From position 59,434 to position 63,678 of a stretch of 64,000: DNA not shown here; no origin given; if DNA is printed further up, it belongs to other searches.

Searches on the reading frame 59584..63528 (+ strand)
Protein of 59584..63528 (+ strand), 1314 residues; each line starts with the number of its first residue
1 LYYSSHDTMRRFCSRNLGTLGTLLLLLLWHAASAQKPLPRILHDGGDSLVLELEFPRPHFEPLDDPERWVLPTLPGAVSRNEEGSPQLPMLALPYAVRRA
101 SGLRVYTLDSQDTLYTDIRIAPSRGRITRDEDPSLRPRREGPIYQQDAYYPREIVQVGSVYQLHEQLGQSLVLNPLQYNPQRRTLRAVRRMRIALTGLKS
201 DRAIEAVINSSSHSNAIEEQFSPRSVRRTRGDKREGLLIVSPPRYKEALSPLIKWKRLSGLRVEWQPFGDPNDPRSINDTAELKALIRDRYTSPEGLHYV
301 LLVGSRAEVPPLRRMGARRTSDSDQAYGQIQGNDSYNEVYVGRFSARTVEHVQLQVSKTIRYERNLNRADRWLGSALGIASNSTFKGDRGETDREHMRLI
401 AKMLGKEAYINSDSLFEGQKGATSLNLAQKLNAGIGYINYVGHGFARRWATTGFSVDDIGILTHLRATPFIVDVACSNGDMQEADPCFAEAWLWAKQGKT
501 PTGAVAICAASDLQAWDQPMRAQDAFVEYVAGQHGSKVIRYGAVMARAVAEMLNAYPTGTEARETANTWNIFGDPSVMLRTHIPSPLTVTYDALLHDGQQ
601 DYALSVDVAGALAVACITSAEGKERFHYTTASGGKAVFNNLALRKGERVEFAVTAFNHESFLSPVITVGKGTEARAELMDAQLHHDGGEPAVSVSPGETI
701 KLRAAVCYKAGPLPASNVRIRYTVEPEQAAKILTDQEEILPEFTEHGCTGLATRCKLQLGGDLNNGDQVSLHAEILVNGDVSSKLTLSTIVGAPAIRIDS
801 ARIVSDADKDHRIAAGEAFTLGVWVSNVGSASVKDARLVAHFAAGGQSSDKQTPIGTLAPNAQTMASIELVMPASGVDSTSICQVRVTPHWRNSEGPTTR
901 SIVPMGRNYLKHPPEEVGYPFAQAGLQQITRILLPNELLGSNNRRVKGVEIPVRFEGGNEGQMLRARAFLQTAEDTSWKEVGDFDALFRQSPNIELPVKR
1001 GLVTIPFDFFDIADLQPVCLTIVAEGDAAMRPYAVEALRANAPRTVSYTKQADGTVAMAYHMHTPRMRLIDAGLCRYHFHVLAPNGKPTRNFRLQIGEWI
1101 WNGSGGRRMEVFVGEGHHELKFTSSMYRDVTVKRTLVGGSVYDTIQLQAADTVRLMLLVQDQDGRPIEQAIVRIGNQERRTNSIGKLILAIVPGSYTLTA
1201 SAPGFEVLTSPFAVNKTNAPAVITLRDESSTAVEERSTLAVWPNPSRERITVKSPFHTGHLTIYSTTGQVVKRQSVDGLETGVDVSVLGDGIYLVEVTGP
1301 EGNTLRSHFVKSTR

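Call 35: search_protein_families(library=pfam, proteins=[window:59584-63528:+], max_evalue=0.0001)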
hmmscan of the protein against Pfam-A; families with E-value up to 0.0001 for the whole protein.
window:59584-63528:+ (1314 aa): 4 families
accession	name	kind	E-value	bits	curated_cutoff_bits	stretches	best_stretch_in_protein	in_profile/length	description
PF01364.23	Peptidase_C25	-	2.2e-49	169.1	23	1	238-579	2-374/374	Peptidase family C25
PF08126.16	Propeptide_C25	-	4.1e-17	62.4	22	1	71-196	45-171/205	Propeptide_C25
PF13620.12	CarboxypepD_reg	-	7.9e-09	36.2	32.3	1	1159-1219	6-74/82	Carboxypeptidase regulatory-like domain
PF18962.6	Por_Secre_tail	-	3.7e-08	34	27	1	1241-1305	1-70/75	Secretion system C-terminal sorting domain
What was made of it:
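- On Gingipain family (C25): The C25 gene of this genome is a different ORF, 59584..63528 (call 35).
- Closest known: Gingipains. Different: This genome carries a separate C25 homologue at 59584..63528 (call 35).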
